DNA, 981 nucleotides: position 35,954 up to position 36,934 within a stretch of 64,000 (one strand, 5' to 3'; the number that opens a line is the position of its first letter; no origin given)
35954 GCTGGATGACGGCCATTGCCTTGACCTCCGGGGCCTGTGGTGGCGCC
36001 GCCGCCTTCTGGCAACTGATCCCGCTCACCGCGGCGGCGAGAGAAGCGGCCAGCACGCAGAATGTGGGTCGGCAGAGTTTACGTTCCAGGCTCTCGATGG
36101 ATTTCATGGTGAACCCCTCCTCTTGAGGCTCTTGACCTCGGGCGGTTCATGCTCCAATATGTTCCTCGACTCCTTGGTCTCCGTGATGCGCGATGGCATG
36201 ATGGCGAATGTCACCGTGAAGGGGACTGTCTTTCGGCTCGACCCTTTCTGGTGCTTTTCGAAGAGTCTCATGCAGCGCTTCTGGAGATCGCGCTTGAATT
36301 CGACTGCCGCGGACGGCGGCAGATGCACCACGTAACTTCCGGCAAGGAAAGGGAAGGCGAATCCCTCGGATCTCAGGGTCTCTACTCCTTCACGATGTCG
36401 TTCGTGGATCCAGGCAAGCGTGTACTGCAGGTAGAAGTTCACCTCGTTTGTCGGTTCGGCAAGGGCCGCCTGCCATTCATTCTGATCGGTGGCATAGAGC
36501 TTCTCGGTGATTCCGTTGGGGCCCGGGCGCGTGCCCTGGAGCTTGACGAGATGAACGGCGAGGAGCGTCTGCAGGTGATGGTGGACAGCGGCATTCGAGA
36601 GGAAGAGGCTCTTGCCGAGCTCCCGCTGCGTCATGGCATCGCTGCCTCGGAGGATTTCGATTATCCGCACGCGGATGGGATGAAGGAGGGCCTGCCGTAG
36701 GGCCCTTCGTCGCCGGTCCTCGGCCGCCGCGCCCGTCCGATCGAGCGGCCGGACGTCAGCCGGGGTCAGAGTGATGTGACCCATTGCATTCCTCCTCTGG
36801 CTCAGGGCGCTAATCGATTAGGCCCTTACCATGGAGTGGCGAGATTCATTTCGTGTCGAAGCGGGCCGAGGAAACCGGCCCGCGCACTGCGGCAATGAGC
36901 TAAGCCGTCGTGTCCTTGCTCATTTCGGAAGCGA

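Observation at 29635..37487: ArsR-controlled RND efflux operon bracketed by inverted DUF697-like paralogs, each followed by the same 14-bp palindrome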

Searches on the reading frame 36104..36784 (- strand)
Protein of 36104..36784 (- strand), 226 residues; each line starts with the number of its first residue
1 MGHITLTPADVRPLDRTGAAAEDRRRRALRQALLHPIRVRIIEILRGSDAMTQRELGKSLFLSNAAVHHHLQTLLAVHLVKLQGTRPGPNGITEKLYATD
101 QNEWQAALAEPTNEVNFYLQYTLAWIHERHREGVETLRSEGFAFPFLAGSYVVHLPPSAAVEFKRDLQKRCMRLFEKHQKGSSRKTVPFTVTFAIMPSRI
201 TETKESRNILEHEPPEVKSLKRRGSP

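Call 9: search_protein_families(library=pfam, proteins=[window:36104-36784:-], max_evalue=0.01)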
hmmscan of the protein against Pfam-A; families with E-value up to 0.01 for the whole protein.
window:36104-36784:- (226 aa): 5 families
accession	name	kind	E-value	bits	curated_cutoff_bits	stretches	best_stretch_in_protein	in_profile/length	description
PF13412.12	HTH_24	-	2.1e-05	24.4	21.9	1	36-75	3-42/48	Winged helix-turn-helix DNA-binding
PF12840.13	HTH_20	-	9.4e-05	22.8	27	1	33-82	1-50/51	Helix-turn-helix domain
PF01022.26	HTH_5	-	0.00028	21.1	22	1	36-80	2-45/47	Bacterial regulatory protein, arsR family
PF25212.1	HVO_A0114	-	0.0024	18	27.6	1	32-83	18-69/84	HVO_A0114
PF12802.13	MarR_2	-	0.0043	17.6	27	0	36-83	5-53/61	MarR family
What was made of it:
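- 36104..36784 (-): ArsR-type winged-helix regulator with a C-terminal extension (226 aa); first gene of the efflux operon. Pfam HTH_24 above its cut-off, HTH_5 just below (call 9).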

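Call 10: search_protein_families(library=ncbifam, proteins=[window:36104-36784:-], max_evalue=0.01)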
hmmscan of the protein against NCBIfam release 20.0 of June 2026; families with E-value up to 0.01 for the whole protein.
window:36104-36784:- (226 aa): 5 families
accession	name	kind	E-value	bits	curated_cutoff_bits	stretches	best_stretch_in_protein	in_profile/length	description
NF005061.0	PRK06474.1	equivalog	4.6e-07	29.9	121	1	32-197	7-176/178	hypothetical protein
NF033788.1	HTH_metalloreg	subfamily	3e-06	26.9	55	1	31-81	6-56/77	metalloregulator ArsR/SmtB family transcription factor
NF033789.1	repress_SdpR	subfamily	2.6e-05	24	100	1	31-81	3-52/79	autorepressor SdpR family transcription factor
NF041413.1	ArsR_Rv2640c_fam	equivalog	3.5e-05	24.2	155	1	22-81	27-89/118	Rv2640c family ArsR-like transcriptional regulator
TIGR04176.1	MarR_EPS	equivalog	0.00043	20.3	88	1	37-86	5-54/105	MarR family EPS-associated transcriptional regulator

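Call 25: find_homologous_proteins(query=window:36104-36784:-)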
Query window:36104-36784:- (226 aa): 38 proteins with E <= 0.001 among 1397 candidates.
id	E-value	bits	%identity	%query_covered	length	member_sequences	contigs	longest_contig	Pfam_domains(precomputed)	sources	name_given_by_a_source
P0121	1.8e-146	503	100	100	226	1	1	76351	PF13412.13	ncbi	ncbi:MAG: winged helix-turn-helix transcriptional regulator [Acidobacteriota bacterium]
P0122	1.1e-56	210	49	90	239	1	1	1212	PF12840.14,PF01022.27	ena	-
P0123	1.2e-56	210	48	96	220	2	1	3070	PF12840.14,PF13412.13,PF01022.27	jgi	-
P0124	1.0e-55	207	52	83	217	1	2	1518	PF12840.14,PF13412.13,PF12802.14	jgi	jgi:DNA-binding Lrp family transcriptional regulator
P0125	2.4e-52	195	44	95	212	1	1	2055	PF12840.14,PF13412.13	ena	-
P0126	6.1e-52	194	49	87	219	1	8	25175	PF01047.29,PF12840.14,PF13412.13,PF01022.27,PF12802.14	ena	-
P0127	6.2e-50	188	44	95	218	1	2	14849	PF12840.14,PF13412.13,PF08279.19,PF01022.27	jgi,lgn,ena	-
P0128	7.8e-50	187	49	82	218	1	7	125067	PF12840.14,PF13412.13,PF01022.27,PF12802.14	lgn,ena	-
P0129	1.5e-49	186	46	83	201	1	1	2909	PF12840.14,PF01022.27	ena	-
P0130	4.2e-49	185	42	95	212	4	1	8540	PF12840.14,PF13412.13,PF01022.27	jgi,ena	-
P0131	6.0e-48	181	43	99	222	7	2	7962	PF12840.14,PF13412.13,PF01022.27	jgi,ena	-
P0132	3.8e-47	178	42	95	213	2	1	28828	PF12840.14,PF13412.13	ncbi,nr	ncbi:helix-turn-helix domain-containing protein [Desulfobacterales bacterium HSG2]|nr:helix-turn-hel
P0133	4.0e-47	178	43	93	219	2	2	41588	PF12840.14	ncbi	-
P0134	4.2e-47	178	46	86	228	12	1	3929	-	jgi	-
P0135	5.4e-47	178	45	95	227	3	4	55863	PF12840.14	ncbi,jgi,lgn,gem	jgi:DNA-binding Lrp family transcriptional regulator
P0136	2.0e-46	176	43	95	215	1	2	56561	PF12840.14,PF13412.13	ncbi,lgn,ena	-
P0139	2.7e-44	169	39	95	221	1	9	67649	PF12840.14,PF01022.27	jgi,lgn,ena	jgi:DNA-binding Lrp family transcriptional regulator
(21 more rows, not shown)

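Call 26: find_encoding_contigs(protein=P0128, flank=6000, max_places=2)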
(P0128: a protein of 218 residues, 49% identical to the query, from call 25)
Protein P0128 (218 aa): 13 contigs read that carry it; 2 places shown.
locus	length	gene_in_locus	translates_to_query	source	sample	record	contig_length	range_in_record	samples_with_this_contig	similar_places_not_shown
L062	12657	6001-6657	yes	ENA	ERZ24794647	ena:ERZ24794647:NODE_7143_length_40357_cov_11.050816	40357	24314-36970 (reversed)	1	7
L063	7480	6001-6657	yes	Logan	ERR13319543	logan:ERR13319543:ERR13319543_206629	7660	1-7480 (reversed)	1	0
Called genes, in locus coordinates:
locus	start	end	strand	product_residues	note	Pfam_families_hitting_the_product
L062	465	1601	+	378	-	PF00144:Beta-lactamase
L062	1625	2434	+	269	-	-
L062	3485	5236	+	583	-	PF13304:AAA_21 (faint), PF00005:ABC_tran, PF02463:SMC_N (faint)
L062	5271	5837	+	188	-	PF05128:DUF697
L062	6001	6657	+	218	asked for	PF12840:HTH_20 (weak), PF13412:HTH_24, PF01022:HTH_5 (weak), PF12802:MarR_2 (weak)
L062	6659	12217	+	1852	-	PF00109:ketoacyl-synt, PF02801:Ketoacyl-synt_C, PF16197:KAsynt_C_assoc, PF22336:RhiE-like_linker, PF22621:CurL-like_PKS_C, PF00698:Acyl_transf_1, PF21089:PKS_DH_N, PF14765:PS-DH, +4 more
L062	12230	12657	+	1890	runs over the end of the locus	PF00109:ketoacyl-synt, PF02801:Ketoacyl-synt_C, PF16197:KAsynt_C_assoc, PF22336:RhiE-like_linker, PF22621:CurL-like_PKS_C, PF00698:Acyl_transf_1, PF21089:PKS_DH_N, PF14765:PS-DH, +5 more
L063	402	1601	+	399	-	PF00144:Beta-lactamase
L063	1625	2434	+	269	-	-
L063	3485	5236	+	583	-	PF13304:AAA_21 (faint), PF00005:ABC_tran, PF02463:SMC_N (faint)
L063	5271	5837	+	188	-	PF05128:DUF697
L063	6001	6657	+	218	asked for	PF12840:HTH_20 (weak), PF13412:HTH_24, PF01022:HTH_5 (weak), PF12802:MarR_2 (weak)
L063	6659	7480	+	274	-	?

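Call 27: find_encoding_contigs(protein=P0126, flank=6000, max_places=2)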
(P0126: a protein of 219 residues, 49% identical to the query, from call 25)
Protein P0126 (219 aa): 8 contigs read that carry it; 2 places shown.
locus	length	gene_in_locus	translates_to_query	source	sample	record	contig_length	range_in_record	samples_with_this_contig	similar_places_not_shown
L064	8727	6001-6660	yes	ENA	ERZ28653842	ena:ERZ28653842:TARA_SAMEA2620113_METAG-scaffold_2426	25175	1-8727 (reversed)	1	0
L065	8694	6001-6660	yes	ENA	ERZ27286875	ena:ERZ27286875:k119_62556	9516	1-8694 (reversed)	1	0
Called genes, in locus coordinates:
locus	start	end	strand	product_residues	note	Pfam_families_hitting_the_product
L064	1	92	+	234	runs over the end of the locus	PF00561:Abhydrolase_1 (faint), PF00975:Thioesterase, PF12697:Abhydrolase_6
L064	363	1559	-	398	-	PF11276:DUF3078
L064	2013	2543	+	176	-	PF05128:DUF697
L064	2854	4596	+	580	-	PF13304:AAA_21 (faint), PF00005:ABC_tran, PF02463:SMC_N (faint)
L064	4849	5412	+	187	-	PF05128:DUF697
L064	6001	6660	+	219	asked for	PF12840:HTH_20, PF01022:HTH_5, PF01047:MarR (faint), PF12802:MarR_2 (weak), PF13412:HTH_24 (weak)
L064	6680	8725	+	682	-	?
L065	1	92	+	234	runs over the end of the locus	PF00561:Abhydrolase_1 (faint), PF00975:Thioesterase, PF12697:Abhydrolase_6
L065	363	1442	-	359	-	PF11276:DUF3078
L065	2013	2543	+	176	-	PF05128:DUF697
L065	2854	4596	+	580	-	PF13304:AAA_21 (faint), PF00005:ABC_tran, PF02463:SMC_N (faint)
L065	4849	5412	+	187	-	PF05128:DUF697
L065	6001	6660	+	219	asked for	PF12840:HTH_20, PF01022:HTH_5, PF01047:MarR (faint), PF12802:MarR_2 (weak), PF13412:HTH_24 (weak)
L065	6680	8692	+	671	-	?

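Call 28: find_encoding_contigs(protein=P0135, flank=6000, max_places=2)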
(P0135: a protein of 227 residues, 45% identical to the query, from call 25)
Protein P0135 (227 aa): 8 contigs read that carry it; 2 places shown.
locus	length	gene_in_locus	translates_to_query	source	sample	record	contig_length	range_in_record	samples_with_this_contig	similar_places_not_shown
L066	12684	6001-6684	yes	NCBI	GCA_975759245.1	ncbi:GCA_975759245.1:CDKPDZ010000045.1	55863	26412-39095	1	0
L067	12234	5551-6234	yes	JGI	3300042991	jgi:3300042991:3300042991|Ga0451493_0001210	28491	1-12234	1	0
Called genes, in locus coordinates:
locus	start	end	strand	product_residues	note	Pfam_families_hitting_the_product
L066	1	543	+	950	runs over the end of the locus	PF00675:Peptidase_M16, PF05193:Peptidase_M16_C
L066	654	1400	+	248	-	PF00561:Abhydrolase_1 (weak), PF00975:Thioesterase, PF12146:Hydrolase_4 (faint), PF12697:Abhydrolase_6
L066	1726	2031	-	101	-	-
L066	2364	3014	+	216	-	PF22624:AASDHPPT_N, PF01648:ACPS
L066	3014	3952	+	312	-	PF04338:DUF481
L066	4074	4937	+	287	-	PF05128:DUF697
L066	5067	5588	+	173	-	PF05128:DUF697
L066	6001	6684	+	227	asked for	PF12840:HTH_20 (weak)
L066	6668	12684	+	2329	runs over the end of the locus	PF00698:Acyl_transf_1, PF00550:PP-binding, PF00109:ketoacyl-synt, PF02801:Ketoacyl-synt_C, PF16197:KAsynt_C_assoc, PF22336:RhiE-like_linker, PF22621:CurL-like_PKS_C, PF00698:Acyl_transf_1, +9 more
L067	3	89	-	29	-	?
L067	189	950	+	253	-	PF00561:Abhydrolase_1 (weak), PF00975:Thioesterase, PF12697:Abhydrolase_6, PF12146:Hydrolase_4 (faint)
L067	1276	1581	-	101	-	-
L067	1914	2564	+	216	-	PF22624:AASDHPPT_N, PF01648:ACPS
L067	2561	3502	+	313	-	PF04338:DUF481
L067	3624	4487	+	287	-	PF05128:DUF697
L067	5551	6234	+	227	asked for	PF12840:HTH_20 (weak)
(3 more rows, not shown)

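Call 36: find_encoding_contigs(protein=P0136, flank=6000, max_places=1)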
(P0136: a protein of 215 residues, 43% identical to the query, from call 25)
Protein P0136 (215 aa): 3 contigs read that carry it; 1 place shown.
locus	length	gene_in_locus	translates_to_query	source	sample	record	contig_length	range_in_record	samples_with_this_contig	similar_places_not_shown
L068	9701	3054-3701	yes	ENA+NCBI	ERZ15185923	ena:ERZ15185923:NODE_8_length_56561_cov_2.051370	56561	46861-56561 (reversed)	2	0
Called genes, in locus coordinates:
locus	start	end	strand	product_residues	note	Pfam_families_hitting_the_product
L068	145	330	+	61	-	-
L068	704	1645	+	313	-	PF04338:DUF481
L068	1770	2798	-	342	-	PF08100:Dimerisation, PF00891:Methyltransf_2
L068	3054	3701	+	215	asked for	PF12840:HTH_20 (weak), PF13412:HTH_24 (weak)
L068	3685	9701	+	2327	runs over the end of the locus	PF00698:Acyl_transf_1, PF00550:PP-binding, PF00109:ketoacyl-synt, PF02801:Ketoacyl-synt_C, PF16197:KAsynt_C_assoc, PF22336:RhiE-like_linker, PF22621:CurL-like_PKS_C, PF00698:Acyl_transf_1, +8 more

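Call 37: find_encoding_contigs(protein=P0139, flank=6000, max_places=1)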
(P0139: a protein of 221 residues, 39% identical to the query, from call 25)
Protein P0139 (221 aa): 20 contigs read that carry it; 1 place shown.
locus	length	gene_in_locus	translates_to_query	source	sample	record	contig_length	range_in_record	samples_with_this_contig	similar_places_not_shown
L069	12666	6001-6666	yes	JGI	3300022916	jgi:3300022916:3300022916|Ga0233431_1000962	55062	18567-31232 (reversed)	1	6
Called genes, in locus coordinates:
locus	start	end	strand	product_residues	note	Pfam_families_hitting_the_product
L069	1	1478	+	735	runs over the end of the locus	PF13433:Peripla_BP_5, PF13458:Peripla_BP_6, PF01094:ANF_receptor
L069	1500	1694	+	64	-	-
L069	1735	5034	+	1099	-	PF00698:Acyl_transf_1, PF03060:NMO, PF21607:FabD_helical_ins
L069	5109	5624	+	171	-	PF05128:DUF697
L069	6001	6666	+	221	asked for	PF01022:HTH_5 (weak), PF12840:HTH_20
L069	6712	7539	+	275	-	PF00149:Metallophos, PF12850:Metallophos_2 (faint)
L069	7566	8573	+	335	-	-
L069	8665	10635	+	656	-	PF13522:GATase_6, PF13537:GATase_7, PF00733:Asn_synthase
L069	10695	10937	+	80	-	-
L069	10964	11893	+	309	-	PF00698:Acyl_transf_1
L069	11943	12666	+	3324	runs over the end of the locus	PF00109:ketoacyl-synt, PF02801:Ketoacyl-synt_C, PF16197:KAsynt_C_assoc, PF22336:RhiE-like_linker, PF22621:CurL-like_PKS_C, PF21089:PKS_DH_N, PF14765:PS-DH, PF00106:adh_short, +18 more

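Call 38: find_encoding_contigs(protein=P0133, flank=6000, max_places=1)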
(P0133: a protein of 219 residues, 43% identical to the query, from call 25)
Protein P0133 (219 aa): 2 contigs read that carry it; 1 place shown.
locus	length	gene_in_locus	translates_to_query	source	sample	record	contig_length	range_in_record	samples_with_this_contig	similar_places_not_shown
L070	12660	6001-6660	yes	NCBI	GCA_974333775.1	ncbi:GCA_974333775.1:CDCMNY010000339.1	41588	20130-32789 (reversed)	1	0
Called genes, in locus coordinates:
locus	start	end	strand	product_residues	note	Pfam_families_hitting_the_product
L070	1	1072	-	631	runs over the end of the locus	PF01144:CoA_trans (faint), PF02550:AcetylCoA_hydro, PF13336:AcetylCoA_hyd_C, PF00583:Acetyltransf_1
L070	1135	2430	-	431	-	PF00919:UPF0004, PF04055:Radical_SAM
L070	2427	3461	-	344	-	PF03054:tRNA_Me_trans, PF20259:tRNA_Me_trans_M, PF20258:tRNA_Me_trans_C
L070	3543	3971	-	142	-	PF09383:NIL, PF12838:Fer4_7 (weak), PF13187:Fer4_9 (weak), PF00037:Fer4, PF12837:Fer4_6, PF13237:Fer4_10, PF12838:Fer4_7, PF13187:Fer4_9, +5 more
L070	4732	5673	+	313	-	PF04338:DUF481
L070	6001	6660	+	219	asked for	PF12840:HTH_20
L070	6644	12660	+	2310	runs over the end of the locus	PF00698:Acyl_transf_1, PF00550:PP-binding, PF00109:ketoacyl-synt, PF02801:Ketoacyl-synt_C, PF16197:KAsynt_C_assoc, PF22336:RhiE-like_linker, PF22621:CurL-like_PKS_C, PF00698:Acyl_transf_1, +9 more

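Call 39: find_encoding_contigs(protein=P0127, flank=6000, max_places=1)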
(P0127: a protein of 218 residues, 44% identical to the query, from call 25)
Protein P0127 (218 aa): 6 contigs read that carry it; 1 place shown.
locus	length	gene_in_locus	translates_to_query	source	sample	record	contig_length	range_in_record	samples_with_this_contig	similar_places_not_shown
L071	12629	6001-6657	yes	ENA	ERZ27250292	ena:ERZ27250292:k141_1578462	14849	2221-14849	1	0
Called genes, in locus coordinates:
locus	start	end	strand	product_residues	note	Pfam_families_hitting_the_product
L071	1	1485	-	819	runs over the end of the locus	PF02321:OEP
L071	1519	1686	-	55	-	-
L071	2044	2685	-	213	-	PF02525:Flavodoxin_2, PF03358:FMN_red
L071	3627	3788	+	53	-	-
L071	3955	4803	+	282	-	PF05128:DUF697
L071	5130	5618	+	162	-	PF05128:DUF697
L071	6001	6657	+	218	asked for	PF01022:HTH_5 (weak), PF12840:HTH_20 (weak), PF13412:HTH_24 (weak), PF08279:HTH_11 (weak)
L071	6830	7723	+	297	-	PF00685:Sulfotransfer_1, PF13469:Sulfotransfer_3 (faint)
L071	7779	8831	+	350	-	PF08545:ACP_syn_III, PF08541:ACP_syn_III_C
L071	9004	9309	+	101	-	-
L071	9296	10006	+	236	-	PF00106:adh_short, PF08659:KR (weak), PF01370:Epimerase, PF13561:adh_short_C2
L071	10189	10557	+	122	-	PF04255:DUF433 (weak)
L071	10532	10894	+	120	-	PF18480:DUF5615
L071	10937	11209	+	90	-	-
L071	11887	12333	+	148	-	PF01850:PIN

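Call 47: search_solved_structures(query=A2, max_evalue=1, show_alignments=1)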
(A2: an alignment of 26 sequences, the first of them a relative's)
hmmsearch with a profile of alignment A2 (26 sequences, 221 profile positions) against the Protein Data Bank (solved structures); distinct sequences matched with E-value up to 1: 61 (the best 60 are shown).
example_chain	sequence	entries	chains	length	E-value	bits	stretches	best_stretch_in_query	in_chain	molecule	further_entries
1y0u_A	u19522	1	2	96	2.3e-05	27.2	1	19-76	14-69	arsenical resistance operon repressor, putative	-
6j0e_A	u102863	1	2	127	0.00024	23.9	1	20-80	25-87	Arsenic responsive repressor ArsR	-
1uly_A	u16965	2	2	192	0.00027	23.7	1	28-97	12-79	hypothetical protein PH1932 | hypothetical transcription regulator protein, PH1932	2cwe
3cuo_A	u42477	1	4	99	0.0011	21.7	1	21-82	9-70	Uncharacterized HTH-type transcriptional regulator ygaV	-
8f8u_A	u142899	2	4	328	0.0021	20.8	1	31-79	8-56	Bifunctional ligase/repressor BirA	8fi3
3f6v_A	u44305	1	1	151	0.0024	20.6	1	31-82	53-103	Possible transcriptional regulator, ArsR family protein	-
1r1u_A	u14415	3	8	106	0.0024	20.6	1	17-83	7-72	repressor protein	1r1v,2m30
2kjb_A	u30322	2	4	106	0.0026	20.5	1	18-83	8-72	CzrA protein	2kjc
1i1g_A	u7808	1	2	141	0.005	19.5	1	41-91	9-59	TRANSCRIPTIONAL REGULATOR LRPA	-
6cda_A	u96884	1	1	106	0.007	19.1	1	17-83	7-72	ArsR family transcriptional regulator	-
6cdb_A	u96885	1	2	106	0.0072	19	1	17-83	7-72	ArsR family transcriptional regulator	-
2p4w_A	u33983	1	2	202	0.0076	19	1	28-82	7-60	Transcriptional regulatory protein arsR family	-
4rzp_A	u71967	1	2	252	0.0087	18.8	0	16-61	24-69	Engineered Protein OR366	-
4ggg_A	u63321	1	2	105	0.0098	18.6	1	19-83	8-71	Repressor protein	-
1r22_A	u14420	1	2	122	0.012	18.3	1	16-83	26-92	Transcriptional repressor smtB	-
6j05_A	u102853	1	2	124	0.033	16.9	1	29-83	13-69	Transcriptional regulator ArsR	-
4g6q_A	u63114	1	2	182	0.56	12.8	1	23-102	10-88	Putative uncharacterized protein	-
7p6f_AAA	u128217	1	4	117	0.8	12.3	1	25-81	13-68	Transcriptional regulator SrnR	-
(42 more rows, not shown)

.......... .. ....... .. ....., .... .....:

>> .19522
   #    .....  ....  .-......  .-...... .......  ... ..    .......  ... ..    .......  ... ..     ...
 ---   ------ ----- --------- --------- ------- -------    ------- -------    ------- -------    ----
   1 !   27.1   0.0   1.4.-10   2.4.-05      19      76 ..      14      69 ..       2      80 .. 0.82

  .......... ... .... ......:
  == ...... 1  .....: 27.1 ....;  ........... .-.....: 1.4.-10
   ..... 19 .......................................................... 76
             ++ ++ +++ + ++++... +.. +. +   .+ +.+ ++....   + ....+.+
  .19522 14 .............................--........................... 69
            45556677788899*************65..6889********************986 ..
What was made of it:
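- On ArsR/SmtB metalloregulators: PDB profile hit to ArsR 1y0u, E 2e-5 (call 47).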

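Call 51: find_related_loci(query=A2, collection=metagenome_contigs, flank=7000)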
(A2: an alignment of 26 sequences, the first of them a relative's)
Query A2 (226 aa) in metagenome_contigs; peptide patterns used: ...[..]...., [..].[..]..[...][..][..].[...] (x = any residue, [..] = any of these).
401 stretches matched a pattern; 29 encode a relative of the query (tblastn E <= 1e-3); 29 distinct loci.
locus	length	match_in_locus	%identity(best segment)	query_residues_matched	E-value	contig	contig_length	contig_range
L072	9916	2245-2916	43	1-224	7e-58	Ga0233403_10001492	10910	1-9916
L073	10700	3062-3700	46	5-214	4e-57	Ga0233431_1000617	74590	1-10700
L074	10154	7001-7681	43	1-222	3e-56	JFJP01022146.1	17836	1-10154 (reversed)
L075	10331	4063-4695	44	1-214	8e-55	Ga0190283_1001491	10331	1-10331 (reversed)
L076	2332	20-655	43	1-216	4e-53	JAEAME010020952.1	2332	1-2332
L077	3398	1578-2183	45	21-224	2e-52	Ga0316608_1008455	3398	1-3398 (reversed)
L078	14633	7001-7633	39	1-214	3e-52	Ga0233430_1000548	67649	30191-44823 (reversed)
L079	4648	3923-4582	39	1-222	1e-51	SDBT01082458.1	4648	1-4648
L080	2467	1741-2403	40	1-223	2e-50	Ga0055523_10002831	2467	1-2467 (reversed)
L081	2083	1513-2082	42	31-217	3e-51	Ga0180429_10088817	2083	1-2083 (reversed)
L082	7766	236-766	44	35-214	2e-50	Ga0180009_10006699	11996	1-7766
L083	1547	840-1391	44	30-214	2e-50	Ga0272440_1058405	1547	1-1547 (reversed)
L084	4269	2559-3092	43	35-214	8e-46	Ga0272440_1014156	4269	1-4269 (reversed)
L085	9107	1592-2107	42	30-201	1e-42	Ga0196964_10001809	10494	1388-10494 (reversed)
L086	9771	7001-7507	42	31-198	4e-38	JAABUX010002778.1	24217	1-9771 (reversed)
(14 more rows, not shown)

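Call 53: predict_structure(alignment_id=A2)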
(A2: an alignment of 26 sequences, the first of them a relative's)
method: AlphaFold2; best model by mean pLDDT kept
length: 226 residues; sequences in the alignment: 26
mean_pLDDT: 82.7   pTM: 0.63
mean pLDDT of the five models: 82.7, 82.2, 81.9, 81.5, 80.6
residues with pLDDT >= 90: 109; 70-90: 80; 50-70: 16; < 50: 21
segments of 3 or more residues with pLDDT < 50: 1-16, 223-226
pLDDT, mean of each block of 10 residues (from residue 1): 37 46 83 86 91 95 93 95 95 96 81 70 84 90 90 95 97 91 80 91 83 72 47
secondary structure, 60 per line:
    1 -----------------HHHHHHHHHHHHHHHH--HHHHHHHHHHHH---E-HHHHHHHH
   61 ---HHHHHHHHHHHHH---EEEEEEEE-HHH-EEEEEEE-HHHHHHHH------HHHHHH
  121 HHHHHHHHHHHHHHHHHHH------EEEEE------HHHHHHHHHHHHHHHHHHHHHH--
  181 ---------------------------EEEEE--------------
elements in order: H18-33 H36-47 H53-60 H64-76 E80-87 E93-99 H101-108 H115-139 E146-150 H157-178 E208-212
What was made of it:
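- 36104..36784 (-): AF2 model pLDDT 82.7 (call 53).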

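Call 55: find_encoding_contigs(protein=P0121, flank=10000, max_places=5)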
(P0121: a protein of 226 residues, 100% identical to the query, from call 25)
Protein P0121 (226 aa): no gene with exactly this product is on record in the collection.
